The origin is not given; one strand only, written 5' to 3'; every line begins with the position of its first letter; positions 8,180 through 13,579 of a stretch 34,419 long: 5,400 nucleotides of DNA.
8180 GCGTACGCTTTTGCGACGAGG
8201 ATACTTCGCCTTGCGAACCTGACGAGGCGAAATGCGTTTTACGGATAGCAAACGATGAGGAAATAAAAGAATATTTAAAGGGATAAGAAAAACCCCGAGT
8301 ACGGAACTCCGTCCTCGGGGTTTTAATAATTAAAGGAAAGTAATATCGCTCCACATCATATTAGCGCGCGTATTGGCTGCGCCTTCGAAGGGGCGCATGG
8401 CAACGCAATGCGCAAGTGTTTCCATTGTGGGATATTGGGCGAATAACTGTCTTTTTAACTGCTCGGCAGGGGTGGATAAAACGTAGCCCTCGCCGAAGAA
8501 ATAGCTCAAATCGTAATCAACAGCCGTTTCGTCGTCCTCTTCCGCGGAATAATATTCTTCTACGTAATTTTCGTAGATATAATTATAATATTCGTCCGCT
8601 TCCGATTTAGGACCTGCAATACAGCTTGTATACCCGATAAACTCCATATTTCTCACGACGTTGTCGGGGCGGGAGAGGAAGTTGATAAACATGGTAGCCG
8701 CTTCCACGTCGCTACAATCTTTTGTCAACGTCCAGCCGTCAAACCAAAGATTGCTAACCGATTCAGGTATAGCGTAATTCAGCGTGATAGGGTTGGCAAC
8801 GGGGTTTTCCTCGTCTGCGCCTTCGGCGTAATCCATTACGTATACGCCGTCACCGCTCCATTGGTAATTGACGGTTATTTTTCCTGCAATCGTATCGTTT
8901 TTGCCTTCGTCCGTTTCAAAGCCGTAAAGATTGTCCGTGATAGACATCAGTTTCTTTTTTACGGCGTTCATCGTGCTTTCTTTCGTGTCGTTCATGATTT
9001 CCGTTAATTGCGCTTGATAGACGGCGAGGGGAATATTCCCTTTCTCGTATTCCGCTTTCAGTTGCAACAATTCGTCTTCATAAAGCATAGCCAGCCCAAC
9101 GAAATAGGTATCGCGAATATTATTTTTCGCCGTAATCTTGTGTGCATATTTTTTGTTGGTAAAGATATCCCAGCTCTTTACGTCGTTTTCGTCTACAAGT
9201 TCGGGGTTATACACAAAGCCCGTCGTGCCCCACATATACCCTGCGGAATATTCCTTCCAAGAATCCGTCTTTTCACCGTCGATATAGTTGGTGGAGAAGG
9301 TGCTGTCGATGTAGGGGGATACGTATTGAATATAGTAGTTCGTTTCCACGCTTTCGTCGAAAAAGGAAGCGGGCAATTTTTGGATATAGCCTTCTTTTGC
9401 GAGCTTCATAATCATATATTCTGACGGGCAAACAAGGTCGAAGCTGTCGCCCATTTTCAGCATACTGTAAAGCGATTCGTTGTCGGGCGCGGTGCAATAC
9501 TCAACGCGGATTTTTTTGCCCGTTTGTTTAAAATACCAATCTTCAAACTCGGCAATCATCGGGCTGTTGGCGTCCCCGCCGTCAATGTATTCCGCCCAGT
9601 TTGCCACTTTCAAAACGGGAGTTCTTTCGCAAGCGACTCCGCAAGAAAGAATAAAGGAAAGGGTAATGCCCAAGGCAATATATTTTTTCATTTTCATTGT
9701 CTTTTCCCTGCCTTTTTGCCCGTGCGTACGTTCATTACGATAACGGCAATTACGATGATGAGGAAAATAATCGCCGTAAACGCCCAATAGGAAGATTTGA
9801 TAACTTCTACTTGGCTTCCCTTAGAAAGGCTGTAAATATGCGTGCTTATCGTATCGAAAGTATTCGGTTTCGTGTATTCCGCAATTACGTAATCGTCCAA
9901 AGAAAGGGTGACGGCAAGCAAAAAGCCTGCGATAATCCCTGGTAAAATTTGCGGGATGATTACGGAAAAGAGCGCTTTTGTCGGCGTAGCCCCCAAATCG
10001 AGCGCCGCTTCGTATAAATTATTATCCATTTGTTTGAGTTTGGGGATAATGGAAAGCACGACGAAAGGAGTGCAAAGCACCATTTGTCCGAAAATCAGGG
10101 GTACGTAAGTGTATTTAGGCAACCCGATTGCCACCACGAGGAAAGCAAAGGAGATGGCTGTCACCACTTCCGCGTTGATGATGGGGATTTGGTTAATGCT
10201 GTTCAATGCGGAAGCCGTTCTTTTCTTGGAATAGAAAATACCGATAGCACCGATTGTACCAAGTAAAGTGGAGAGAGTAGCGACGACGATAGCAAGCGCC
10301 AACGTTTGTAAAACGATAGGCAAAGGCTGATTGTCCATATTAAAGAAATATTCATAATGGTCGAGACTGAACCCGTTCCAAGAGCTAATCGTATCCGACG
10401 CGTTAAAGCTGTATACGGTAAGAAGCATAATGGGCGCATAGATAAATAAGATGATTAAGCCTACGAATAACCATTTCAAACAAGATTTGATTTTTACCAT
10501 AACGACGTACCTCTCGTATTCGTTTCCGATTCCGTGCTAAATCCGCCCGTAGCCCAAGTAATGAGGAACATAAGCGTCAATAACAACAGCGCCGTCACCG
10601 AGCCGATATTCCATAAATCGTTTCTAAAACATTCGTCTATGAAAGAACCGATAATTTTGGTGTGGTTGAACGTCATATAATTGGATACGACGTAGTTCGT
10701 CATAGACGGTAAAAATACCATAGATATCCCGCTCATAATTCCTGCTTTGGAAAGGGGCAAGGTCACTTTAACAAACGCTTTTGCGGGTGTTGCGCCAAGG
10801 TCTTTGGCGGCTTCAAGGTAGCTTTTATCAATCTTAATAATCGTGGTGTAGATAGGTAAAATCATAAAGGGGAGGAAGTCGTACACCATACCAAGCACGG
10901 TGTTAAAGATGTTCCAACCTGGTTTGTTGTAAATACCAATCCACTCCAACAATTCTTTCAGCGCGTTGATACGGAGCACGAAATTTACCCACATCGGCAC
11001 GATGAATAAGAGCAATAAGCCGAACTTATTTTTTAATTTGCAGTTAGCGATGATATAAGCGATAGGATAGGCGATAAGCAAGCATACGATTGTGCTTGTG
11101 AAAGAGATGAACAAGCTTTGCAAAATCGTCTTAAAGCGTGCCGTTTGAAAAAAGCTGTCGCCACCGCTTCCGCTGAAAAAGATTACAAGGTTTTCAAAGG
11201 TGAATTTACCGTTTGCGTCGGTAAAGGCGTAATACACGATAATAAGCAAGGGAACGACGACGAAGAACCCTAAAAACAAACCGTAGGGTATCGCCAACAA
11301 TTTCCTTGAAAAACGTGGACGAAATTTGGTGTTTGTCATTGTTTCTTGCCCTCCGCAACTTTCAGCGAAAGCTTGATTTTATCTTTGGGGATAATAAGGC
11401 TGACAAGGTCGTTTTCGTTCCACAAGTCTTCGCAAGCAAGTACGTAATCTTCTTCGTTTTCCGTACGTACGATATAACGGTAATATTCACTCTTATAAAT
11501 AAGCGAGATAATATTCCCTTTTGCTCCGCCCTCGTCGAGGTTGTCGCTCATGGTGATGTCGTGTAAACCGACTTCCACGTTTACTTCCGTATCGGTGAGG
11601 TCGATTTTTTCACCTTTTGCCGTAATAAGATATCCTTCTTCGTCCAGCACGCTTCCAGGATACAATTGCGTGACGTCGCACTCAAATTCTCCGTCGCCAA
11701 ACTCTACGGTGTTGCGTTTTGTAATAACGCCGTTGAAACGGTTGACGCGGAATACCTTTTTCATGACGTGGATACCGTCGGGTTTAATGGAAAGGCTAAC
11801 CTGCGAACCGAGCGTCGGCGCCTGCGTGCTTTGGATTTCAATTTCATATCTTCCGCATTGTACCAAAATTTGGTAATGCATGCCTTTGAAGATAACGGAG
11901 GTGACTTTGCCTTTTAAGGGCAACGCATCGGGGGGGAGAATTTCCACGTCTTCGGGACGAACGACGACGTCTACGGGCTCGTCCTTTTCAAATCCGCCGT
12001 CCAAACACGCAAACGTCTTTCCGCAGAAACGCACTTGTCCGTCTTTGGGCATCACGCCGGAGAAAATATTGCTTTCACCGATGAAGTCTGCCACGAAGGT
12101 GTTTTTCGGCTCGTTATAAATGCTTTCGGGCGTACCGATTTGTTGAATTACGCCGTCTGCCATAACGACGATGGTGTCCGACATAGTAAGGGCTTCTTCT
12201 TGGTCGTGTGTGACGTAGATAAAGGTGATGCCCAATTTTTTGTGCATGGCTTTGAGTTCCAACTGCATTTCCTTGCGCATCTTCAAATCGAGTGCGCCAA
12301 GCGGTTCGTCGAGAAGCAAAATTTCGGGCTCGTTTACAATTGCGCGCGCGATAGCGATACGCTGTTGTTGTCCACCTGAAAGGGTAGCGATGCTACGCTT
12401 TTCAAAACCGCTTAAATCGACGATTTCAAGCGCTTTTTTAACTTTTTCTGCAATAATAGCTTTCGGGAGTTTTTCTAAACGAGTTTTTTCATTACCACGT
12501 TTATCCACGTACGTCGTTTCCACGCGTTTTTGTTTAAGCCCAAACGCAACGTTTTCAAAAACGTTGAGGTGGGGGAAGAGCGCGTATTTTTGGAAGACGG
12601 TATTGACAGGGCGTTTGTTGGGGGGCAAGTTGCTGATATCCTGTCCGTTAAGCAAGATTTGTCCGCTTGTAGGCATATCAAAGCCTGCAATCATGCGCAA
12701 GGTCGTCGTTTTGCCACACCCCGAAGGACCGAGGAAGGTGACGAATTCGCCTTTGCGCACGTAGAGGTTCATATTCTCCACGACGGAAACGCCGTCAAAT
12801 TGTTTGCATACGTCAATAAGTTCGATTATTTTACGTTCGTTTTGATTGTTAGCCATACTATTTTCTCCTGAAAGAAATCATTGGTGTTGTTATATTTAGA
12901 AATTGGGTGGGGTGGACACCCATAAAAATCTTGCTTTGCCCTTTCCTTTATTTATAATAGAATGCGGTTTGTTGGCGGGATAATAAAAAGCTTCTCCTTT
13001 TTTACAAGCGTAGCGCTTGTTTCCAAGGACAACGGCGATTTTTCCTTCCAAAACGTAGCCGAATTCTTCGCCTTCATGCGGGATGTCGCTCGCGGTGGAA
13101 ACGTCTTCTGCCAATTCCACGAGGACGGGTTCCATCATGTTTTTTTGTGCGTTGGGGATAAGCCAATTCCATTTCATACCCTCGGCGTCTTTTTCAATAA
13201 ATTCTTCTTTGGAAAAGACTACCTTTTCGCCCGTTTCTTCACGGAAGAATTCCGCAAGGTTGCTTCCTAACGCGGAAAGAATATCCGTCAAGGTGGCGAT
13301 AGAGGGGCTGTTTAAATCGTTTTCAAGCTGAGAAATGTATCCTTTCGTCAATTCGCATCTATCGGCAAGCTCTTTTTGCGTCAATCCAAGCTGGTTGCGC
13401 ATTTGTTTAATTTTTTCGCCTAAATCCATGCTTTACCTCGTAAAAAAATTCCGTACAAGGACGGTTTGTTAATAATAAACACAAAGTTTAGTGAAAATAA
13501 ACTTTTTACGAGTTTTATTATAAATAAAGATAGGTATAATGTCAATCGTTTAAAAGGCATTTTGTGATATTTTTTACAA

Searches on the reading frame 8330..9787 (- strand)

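Call 29: search_protein_families(library=pfam, proteins=[window:8330-9787:-], max_evalue=0.001)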
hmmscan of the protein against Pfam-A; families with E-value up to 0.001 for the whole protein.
window:8330-9787:- (485 aa): 2 families
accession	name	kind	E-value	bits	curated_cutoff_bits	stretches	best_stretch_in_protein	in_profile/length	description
PF13416.11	SBP_bac_8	-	3e-17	63.8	27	1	77-390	2-262/279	Bacterial extracellular solute-binding protein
PF13343.11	SBP_bac_6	-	1e-06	28.8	24.6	1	141-379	19-209/245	Bacterial extracellular solute-binding protein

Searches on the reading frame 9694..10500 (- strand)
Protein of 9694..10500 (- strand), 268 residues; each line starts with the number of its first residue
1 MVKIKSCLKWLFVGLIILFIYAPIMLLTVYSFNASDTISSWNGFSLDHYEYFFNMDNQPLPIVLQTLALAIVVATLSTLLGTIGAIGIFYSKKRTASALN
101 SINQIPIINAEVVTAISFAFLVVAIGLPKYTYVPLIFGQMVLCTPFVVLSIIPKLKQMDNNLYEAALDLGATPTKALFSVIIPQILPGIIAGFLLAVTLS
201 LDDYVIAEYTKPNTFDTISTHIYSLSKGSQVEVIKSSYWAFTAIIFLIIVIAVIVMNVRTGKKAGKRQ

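Call 29: search_protein_families(library=pfam, proteins=[window:9694-10500:-], max_evalue=0.001)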
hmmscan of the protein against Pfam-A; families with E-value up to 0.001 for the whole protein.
window:9694-10500:- (268 aa): 1 family
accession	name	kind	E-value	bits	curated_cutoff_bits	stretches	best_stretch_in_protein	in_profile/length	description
PF00528.27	BPD_transp_1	-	2.3e-15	57.3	26.4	1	78-256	2-175/184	Binding-protein-dependent transport system inner membrane component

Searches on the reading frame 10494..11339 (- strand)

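Call 29: search_protein_families(library=pfam, proteins=[window:10494-11339:-], max_evalue=0.001)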
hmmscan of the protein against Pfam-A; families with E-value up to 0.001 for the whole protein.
window:10494-11339:- (281 aa): 1 family
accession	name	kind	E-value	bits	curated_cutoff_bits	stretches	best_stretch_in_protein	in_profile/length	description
PF00528.27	BPD_transp_1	-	5e-10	39.9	26.4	1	78-262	24-173/184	Binding-protein-dependent transport system inner membrane component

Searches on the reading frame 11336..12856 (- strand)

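Call 29: search_protein_families(library=pfam, proteins=[window:11336-12856:-], max_evalue=0.001)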
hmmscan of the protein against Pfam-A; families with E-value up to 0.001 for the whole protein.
window:11336-12856:- (506 aa): 3 families
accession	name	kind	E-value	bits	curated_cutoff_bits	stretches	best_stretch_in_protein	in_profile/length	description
PF00005.33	ABC_tran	-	3.6e-37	128.4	25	1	27-186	2-136/137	ABC transporter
PF08402.16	TOBE_2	-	3.6e-11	43.4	21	1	297-365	1-76/76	TOBE domain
PF03215.21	Rad17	-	0.00091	19.7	23.8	0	28-124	37-134/186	Rad17 P-loop domain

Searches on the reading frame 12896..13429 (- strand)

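Call 29: search_protein_families(library=pfam, proteins=[window:12896-13429:-], max_evalue=0.001)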
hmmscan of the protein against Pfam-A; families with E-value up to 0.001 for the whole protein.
window:12896-13429:- (177 aa): 8 families
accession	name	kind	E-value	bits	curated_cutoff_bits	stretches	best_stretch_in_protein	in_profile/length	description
PF07883.17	Cupin_2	-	2.5e-18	66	27.2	1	104-171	3-69/70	Cupin domain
PF01381.28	HTH_3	-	1.2e-15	57.7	23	1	7-61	1-55/55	Helix-turn-helix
PF13560.12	HTH_31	-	1.7e-10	41.5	27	1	2-56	1-56/64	Helix-turn-helix domain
PF12844.13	HTH_19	-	2.1e-10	40.8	30.2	1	4-62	1-59/64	Helix-turn-helix domain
PF02311.25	AraC_binding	-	1.8e-06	28.2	21.1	1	118-175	21-78/135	AraC-like ligand binding domain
PF13744.12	HTH_37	-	2e-05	24.7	27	1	3-58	19-75/80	Helix-turn-helix domain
PF11699.14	CENP-C_C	-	4e-05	24.2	29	1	125-170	38-83/85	Mif2/CENP-C like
PF13443.12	HTH_26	-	5.4e-05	23.8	22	1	6-62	1-58/63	Cro/C1-type HTH DNA-binding domain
